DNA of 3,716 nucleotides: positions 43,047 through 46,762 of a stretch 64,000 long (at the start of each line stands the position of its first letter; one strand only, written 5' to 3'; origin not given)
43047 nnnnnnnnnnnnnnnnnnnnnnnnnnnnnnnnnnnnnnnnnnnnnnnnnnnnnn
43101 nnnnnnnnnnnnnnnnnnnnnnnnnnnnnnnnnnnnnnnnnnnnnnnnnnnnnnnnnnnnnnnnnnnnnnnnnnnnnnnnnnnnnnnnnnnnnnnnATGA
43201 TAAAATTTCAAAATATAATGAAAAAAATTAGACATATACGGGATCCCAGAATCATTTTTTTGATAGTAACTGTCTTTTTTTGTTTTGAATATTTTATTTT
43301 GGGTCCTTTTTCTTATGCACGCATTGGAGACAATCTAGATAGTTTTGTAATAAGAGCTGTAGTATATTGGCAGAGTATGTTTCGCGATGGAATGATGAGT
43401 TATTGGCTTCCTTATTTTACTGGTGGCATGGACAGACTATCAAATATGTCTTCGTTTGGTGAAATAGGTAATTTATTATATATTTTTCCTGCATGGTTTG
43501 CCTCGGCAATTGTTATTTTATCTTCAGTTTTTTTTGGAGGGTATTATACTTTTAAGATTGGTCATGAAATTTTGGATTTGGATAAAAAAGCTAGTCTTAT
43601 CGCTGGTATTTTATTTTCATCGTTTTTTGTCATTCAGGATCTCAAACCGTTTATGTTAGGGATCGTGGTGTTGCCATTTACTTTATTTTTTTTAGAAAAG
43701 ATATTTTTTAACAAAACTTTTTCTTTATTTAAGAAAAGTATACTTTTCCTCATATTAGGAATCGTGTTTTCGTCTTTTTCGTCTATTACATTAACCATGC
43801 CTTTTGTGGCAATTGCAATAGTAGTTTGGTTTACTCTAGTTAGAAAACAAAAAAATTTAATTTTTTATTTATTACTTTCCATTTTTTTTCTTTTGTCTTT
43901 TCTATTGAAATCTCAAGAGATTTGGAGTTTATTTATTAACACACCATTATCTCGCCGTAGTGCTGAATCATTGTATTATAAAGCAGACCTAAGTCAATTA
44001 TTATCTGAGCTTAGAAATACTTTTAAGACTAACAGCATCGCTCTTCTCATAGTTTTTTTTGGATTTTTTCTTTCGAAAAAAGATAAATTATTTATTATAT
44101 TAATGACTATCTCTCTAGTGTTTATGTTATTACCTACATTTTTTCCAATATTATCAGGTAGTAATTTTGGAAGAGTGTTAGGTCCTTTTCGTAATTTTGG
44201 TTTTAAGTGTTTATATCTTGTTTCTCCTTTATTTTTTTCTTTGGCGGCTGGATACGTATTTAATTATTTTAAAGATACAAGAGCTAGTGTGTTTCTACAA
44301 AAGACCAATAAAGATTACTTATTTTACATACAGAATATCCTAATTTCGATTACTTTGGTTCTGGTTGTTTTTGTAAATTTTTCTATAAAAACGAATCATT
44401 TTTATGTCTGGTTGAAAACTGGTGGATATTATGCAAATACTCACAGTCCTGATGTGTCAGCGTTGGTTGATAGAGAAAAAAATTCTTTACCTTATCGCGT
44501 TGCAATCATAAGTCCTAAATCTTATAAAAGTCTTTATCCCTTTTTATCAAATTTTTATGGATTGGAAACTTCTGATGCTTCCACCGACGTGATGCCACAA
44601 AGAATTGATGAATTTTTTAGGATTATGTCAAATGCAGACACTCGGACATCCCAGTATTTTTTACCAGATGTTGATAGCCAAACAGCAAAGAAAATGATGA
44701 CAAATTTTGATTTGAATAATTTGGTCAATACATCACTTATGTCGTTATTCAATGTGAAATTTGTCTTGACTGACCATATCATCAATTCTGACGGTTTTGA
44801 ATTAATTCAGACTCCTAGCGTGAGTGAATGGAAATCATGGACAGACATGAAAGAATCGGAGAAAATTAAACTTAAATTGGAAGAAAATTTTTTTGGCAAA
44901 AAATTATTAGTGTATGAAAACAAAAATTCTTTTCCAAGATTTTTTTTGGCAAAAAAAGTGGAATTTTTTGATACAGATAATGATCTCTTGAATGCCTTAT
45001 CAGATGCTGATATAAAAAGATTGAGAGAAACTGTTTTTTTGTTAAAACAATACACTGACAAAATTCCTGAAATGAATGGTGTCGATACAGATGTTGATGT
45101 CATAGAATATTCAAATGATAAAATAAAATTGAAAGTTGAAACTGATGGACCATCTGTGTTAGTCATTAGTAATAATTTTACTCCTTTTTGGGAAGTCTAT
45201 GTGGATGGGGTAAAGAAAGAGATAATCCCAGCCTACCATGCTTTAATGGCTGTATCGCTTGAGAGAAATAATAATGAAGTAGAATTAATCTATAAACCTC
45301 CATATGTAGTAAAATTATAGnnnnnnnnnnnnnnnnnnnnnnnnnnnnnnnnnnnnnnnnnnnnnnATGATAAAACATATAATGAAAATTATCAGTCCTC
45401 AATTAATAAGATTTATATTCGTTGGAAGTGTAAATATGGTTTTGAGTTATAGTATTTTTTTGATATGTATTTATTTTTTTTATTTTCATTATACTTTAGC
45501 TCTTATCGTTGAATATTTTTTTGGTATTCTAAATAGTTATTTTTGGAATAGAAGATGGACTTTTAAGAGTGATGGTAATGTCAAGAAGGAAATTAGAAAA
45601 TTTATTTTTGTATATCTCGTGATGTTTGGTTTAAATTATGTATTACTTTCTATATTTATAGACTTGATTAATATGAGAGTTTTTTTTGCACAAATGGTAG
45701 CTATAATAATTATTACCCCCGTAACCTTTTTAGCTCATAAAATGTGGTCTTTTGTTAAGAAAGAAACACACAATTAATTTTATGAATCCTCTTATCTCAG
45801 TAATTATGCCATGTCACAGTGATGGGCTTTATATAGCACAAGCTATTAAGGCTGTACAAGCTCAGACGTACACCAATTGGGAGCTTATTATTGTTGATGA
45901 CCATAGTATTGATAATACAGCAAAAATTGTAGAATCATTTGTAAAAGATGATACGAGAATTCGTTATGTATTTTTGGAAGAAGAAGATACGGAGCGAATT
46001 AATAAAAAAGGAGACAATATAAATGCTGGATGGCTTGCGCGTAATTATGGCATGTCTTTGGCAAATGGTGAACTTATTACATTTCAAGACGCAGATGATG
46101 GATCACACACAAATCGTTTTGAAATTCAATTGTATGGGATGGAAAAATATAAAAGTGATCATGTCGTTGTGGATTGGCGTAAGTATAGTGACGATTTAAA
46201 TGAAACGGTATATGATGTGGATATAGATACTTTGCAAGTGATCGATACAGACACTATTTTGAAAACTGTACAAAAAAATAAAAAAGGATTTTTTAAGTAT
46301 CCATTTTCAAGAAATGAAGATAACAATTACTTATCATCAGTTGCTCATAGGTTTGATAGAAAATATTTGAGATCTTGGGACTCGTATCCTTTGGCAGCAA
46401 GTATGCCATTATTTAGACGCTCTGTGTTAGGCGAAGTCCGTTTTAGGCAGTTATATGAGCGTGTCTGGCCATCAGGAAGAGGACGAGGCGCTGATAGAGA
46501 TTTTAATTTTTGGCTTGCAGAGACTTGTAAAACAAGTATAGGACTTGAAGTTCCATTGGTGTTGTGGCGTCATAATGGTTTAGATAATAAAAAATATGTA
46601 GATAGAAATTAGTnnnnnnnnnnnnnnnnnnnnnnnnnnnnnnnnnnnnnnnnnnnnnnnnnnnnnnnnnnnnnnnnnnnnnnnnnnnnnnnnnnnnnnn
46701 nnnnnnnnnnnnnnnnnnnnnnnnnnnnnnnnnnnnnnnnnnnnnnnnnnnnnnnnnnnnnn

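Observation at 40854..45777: GtrB / GT-C / GtrA-type three-component extracytoplasmic glycosylation module with two intercalated methyltransferases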

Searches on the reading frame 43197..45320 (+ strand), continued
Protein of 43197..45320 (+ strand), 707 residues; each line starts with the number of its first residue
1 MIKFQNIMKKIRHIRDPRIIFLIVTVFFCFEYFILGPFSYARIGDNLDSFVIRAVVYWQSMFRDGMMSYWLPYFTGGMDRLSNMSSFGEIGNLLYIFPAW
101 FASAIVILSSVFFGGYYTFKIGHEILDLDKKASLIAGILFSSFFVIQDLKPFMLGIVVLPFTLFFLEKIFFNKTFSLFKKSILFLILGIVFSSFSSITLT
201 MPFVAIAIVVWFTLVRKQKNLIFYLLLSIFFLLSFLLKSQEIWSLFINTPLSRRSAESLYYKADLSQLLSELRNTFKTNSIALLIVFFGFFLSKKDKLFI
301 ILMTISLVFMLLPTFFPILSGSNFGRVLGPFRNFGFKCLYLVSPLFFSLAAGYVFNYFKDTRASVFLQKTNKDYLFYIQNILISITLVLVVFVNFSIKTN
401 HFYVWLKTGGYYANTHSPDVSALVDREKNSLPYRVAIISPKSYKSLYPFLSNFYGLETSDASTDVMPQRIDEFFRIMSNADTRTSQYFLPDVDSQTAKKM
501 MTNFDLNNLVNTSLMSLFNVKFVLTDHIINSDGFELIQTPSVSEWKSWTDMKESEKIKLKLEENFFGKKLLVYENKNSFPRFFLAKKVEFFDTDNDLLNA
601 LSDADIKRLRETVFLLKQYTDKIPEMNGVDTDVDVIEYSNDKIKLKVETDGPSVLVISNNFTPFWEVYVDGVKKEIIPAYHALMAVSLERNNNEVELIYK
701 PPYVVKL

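Call 77: search_protein_families(library=pfam, proteins=[L004:4052-4753:+, L004:4757-5527:+, L004:5509-6414:+, L004:6418-7491:+, L004:7488-7994:+, L004:8021-8563:+, L004:8692-9996:+, L004:12086-13075:-, L004:13079-14149:-], max_evalue=0.00001)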
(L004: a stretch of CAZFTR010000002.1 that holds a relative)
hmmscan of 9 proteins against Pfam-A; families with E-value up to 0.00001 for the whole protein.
L004:4052-4753:+ (233 aa): 1 family
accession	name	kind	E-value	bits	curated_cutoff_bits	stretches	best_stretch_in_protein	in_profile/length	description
PF00535.33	Glycos_transf_2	-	4.6e-19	69.4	23.3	1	5-167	1-165/168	Glycosyl transferase family 2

L004:4757-5527:+ (256 aa): 2 families
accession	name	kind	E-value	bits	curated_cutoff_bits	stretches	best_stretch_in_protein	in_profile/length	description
PF00483.29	NTP_transferase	-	8e-22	78.4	21.2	1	2-202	1-190/245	Nucleotidyl transferase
PF12804.13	NTP_transf_3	-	2.1e-06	28.4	27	1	3-56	1-49/160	MobA-like NTP transferase domain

L004:5509-6414:+ (301 aa): 4 families
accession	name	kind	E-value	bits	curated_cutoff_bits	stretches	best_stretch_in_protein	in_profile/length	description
PF01370.27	Epimerase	-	1e-34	120.4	20.9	1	12-235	1-240/240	NAD dependent epimerase/dehydratase family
PF16363.11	GDP_Man_Dehyd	-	2.6e-18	67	27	2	126-298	139-331/332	GDP-mannose 4,6 dehydratase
PF01073.25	3Beta_HSD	-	2.1e-12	47.1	22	1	13-224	1-233/280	3-beta hydroxysteroid dehydrogenase/isomerase family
PF02719.21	Polysacc_synt_2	-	3.9e-09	36.5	20.2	1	12-86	1-86/293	Polysaccharide biosynthesis protein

L004:6418-7491:+ (357 aa): 4 families
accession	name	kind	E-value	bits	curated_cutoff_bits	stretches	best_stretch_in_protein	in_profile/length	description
PF16363.11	GDP_Man_Dehyd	-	1.1e-41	143.9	27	1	11-326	1-330/332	GDP-mannose 4,6 dehydratase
PF01370.27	Epimerase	-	4.5e-33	115.1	20.9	1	10-254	1-233/240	NAD dependent epimerase/dehydratase family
PF02719.21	Polysacc_synt_2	-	8.4e-16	58.4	20.2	1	10-197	1-173/293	Polysaccharide biosynthesis protein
PF04321.23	RmlD_sub_bind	-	6.3e-10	39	27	1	9-167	2-137/287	RmlD substrate binding domain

L004:7488-7994:+ (168 aa): 0 families

L004:8021-8563:+ (180 aa): 0 families

L004:8692-9996:+ (434 aa): 1 family
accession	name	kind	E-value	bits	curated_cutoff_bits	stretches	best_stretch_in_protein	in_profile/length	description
PF01041.23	DegT_DnrJ_EryC1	-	3.7e-92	309.8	19.8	1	38-426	4-359/360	DegT/DnrJ/EryC1/StrS aminotransferase family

L004:12086-13075:- (329 aa): 3 families
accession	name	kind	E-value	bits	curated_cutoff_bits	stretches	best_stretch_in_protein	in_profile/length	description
PF00534.26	Glycos_transf_1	-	1.7e-10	41.2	26.4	1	193-276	73-160/172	Glycosyl transferases group 1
PF13692.12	Glyco_trans_1_4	-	2.7e-09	37.9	27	1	193-256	59-120/142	Glycosyl transferases group 1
PF13524.12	Glyco_trans_1_2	-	3.4e-07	30.7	25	1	179-276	14-116/144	Glycosyl transferase-like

L004:13079-14149:- (356 aa): 3 families
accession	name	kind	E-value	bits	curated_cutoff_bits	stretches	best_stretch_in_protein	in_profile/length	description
PF00534.26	Glycos_transf_1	-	8.3e-22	78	26.4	1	195-331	28-170/172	Glycosyl transferases group 1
PF13692.12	Glyco_trans_1_4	-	6.6e-19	69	27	1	194-319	14-142/142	Glycosyl transferases group 1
PF13439.12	Glyco_transf_4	-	2.4e-06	28.1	28.5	0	104-149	123-169/170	Glycosyltransferase Family 4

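Call 82: find_encoding_contigs(protein=P0005, flank=8000, max_places=1)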
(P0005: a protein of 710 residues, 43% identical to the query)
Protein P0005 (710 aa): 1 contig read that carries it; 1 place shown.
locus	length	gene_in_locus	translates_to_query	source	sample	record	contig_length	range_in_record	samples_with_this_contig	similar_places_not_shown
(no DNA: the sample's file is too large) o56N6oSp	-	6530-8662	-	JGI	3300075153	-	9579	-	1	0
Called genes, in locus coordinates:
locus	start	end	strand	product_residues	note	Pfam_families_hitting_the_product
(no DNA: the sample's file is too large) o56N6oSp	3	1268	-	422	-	?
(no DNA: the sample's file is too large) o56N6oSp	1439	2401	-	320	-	PF01061:ABC2_membrane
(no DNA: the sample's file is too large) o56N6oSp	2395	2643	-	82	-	PF12728:HTH_17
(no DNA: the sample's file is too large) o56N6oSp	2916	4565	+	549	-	PF26549:Tricorn_N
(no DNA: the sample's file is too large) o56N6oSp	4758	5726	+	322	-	PF00535:Glycos_transf_2, PF10111:Glyco_tranf_2_2 (weak), PF13641:Glyco_tranf_2_3 (weak)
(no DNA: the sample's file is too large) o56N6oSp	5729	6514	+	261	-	PF01209:Ubie_methyltran, PF08003:Methyltransf_9 (weak), PF13489:Methyltransf_23, PF02390:Methyltransf_4, PF13649:Methyltransf_25, PF13847:Methyltransf_31, PF08241:Methyltransf_11, PF08242:Methyltransf_12, +2 more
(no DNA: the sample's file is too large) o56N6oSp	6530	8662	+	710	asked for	PF19510:DUF6044, PF09586:YfhO (weak)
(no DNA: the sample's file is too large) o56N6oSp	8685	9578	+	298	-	?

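Call 83: find_encoding_contigs(protein=P0003, flank=5000, max_places=1)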
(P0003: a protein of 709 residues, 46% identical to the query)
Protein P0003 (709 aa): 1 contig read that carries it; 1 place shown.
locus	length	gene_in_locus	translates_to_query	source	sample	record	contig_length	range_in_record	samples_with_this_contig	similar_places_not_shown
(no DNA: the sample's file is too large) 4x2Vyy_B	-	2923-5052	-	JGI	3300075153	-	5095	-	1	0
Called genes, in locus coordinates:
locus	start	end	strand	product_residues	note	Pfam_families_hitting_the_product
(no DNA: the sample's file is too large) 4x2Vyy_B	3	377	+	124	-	?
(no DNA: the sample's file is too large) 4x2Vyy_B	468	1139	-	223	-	-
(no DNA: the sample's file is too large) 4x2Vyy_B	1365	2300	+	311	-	PF00535:Glycos_transf_2, PF13641:Glyco_tranf_2_3 (weak)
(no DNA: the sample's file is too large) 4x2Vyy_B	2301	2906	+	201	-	-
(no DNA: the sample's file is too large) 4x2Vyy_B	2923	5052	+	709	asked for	-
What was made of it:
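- MTase genes sit between GT2 and GT-C even where no aminotransferase is adjacent (calls 82, 83).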

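Call 84: search_protein_families(library=pfam, proteins=[L016:461-1066:+, L001:4174-4986:+, L001:12137-14437:+], max_evalue=0.1)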
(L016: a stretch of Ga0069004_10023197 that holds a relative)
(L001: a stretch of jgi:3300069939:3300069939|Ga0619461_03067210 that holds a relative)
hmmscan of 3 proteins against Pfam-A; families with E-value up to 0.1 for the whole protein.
L016:461-1066:+ (201 aa): 5 families
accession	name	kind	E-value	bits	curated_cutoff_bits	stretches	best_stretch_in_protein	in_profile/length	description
PF13649.12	Methyltransf_25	-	0.0017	19.4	27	1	46-127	1-92/97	Methyltransferase domain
PF13847.12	Methyltransf_31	-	0.0058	16.8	27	1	56-128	21-101/145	Methyltransferase domain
PF08241.18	Methyltransf_11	-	0.0068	17.5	21.2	1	52-127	6-86/95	Methyltransferase domain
PF13489.12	Methyltransf_23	-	0.016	15.3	27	1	39-129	16-109/164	Methyltransferase domain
PF08242.18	Methyltransf_12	-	0.077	14.2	30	0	64-124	20-88/98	Methyltransferase domain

L001:4174-4986:+ (270 aa): 2 families
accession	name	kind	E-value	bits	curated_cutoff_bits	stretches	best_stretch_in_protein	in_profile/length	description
PF00535.33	Glycos_transf_2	-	2.1e-24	86.7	23.3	1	32-199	1-166/168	Glycosyl transferase family 2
PF13641.12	Glyco_tranf_2_3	-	0.0072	16.8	27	1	30-124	2-98/230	Glycosyltransferase like family 2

L001:12137-14437:+ (766 aa): 10 families
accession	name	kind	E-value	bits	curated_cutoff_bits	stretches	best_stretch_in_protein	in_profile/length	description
PF08242.18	Methyltransf_12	-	1.6e-15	58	30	1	564-661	1-98/98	Methyltransferase domain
PF13489.12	Methyltransf_23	-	1.2e-11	45.1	27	1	552-701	14-161/164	Methyltransferase domain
PF13649.12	Methyltransf_25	-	2.5e-10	41.3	27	1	563-659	1-97/97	Methyltransferase domain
PF08241.18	Methyltransf_11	-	4.3e-10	40.5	21.2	1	564-662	1-94/95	Methyltransferase domain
PF13847.12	Methyltransf_31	-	1.1e-05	25.6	27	1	560-664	4-110/145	Methyltransferase domain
PF05401.17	NodS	-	0.0022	18.3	24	1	559-663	43-144/201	Nodulation protein S (NodS)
PF06080.18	DUF938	-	0.0052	17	27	1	560-641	25-112/202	Protein of unknown function (DUF938)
PF00398.26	RrnaAD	-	0.0099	15.4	24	1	559-624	30-93/263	Ribosomal RNA adenine dimethylase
PF05219.18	DREV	-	0.014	15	26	1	553-669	88-194/265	DREV methyltransferase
PF01209.24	Ubie_methyltran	-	0.029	14.2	20.1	0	547-666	39-154/233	ubiE/COQ5 methyltransferase family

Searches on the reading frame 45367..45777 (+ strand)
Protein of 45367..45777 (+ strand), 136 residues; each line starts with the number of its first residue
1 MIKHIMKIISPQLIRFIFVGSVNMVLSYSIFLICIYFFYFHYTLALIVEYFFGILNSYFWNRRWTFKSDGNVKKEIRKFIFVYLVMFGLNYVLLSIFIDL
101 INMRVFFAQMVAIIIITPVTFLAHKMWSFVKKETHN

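Call 3: search_protein_families(library=pfam, proteins=[window:45367-45777:+], max_evalue=0.01)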
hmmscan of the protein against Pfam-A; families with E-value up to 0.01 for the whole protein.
window:45367-45777:+ (136 aa): 1 family
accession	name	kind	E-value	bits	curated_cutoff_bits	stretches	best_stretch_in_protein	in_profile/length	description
PF04138.20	GtrA_DPMS_TM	-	8e-25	87.7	26.1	1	15-129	1-117/117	GtrA/DPMS, transmembrane domain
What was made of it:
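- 45367..45777 (+): GtrA-family small membrane protein (136 aa), the putative flippase for the lipid-linked sugar. PF04138 scores 87.7 bits and covers profile positions 1-117 of 117 (call 3).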

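Call 4: search_protein_families(library=ncbifam, proteins=[window:45367-45777:+], max_evalue=0.01)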
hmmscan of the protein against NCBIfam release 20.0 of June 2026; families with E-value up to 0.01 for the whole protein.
window:45367-45777:+ (136 aa): 0 families

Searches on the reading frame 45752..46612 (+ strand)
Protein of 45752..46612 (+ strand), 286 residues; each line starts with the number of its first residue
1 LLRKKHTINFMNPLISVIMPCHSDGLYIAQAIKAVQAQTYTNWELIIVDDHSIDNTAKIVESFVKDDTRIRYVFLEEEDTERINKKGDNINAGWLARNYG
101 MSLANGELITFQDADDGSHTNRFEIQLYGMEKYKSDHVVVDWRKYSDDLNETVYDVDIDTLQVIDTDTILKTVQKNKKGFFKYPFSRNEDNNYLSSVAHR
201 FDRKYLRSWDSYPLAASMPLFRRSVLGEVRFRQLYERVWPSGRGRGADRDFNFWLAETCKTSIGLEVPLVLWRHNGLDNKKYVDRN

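Call 3: search_protein_families(library=pfam, proteins=[window:45752-46612:+], max_evalue=0.01)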
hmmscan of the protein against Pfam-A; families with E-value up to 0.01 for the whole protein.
window:45752-46612:+ (286 aa): 3 families
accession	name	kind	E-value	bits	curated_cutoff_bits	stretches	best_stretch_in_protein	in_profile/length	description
PF00535.33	Glycos_transf_2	-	1.7e-25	90.3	23.3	1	16-179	1-137/168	Glycosyl transferase family 2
PF10111.15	Glyco_tranf_2_2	-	8e-10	39.1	27.3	1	22-162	9-143/276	Glycosyltransferase like family 2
PF13641.12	Glyco_tranf_2_3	-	0.0065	16.9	27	0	15-127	3-108/230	Glycosyltransferase like family 2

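Call 4: search_protein_families(library=ncbifam, proteins=[window:45752-46612:+], max_evalue=0.01)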
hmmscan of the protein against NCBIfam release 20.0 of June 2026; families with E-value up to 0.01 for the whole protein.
window:45752-46612:+ (286 aa): 18 families
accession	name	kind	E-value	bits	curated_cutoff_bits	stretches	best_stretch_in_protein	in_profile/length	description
NF047683.1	TeichurnBiosyTuaG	equivalog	7.8e-23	81.4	400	1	11-141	4-122/252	teichuronic acid biosynthesis protein TuaG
NF050050.1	ProtGlycPglI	equivalog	3.5e-16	59.5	500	1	13-125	2-103/306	GalNAc(5)-diNAcBac-PP-undecaprenol beta-1,3-glucosyltransferase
NF053739.1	GlytfEpsEBac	equivalog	8.6e-16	57.7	450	1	13-139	1-116/265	glycosyltransferase EpsE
NF007482.0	PRK10073.1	equivalog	4.5e-14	52.2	423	1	12-123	5-103/334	glycosyltransferase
TIGR04017.1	WcaA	equivalog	4e-13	49.6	495.75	1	12-134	4-114/279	colanic acid biosynthesis glycosyltransferase WcaA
NF007453.0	PRK10018.1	equivalog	6.2e-13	49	382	1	12-132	5-113/280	colanic acid biosynthesis glycosyltransferase WcaA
TIGR03937.1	PgaC_IcaA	equivalog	2.3e-12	46.6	422.3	1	12-78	44-110/407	poly-beta-1,6-N-acetyl-D-glucosamine synthase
NF053846.1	glyco_with_XrtP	equivalog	8.6e-08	31.3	520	1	18-97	46-122/440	XrtP-associated glycosyltransferase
NF038302.1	EPS_HpsE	equivalog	9e-08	31.4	300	1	24-118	12-99/307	hormogonium polysaccharide biosynthesis glycosyltransferase HpsE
NF041875.1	EPS_EpsD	equivalog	6.9e-07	29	370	1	15-121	1-95/325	exopolysaccharide biosynthesis glycosyltransferase EpsD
NF045692.1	OglycostaseCruG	equivalog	7.3e-07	28.4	600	1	14-73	42-101/386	2'-O-glycosyltransferase CruG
TIGR03469.1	HpnB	hypoth_equivalog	4e-06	26.1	379.25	1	10-65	41-97/386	hopene-associated glycosyltransferase HpnB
TIGR04283.1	glyco_like_mftF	equivalog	5e-06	26.3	182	1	15-63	1-49/221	TIGR04283 family arsenosugar biosynthesis glycosyltransferase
NF038299.1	EPS_HpsN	equivalog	1.2e-05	24.4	425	1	13-115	1-91/317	hormogonium polysaccharide biosynthesis glycosyltransferase HpsN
NF041394.1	GtaseAglG_Halo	equivalog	4.3e-05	22.9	440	1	15-120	3-97/304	glucosyl-dolichyl phosphate glucuronosyltransferase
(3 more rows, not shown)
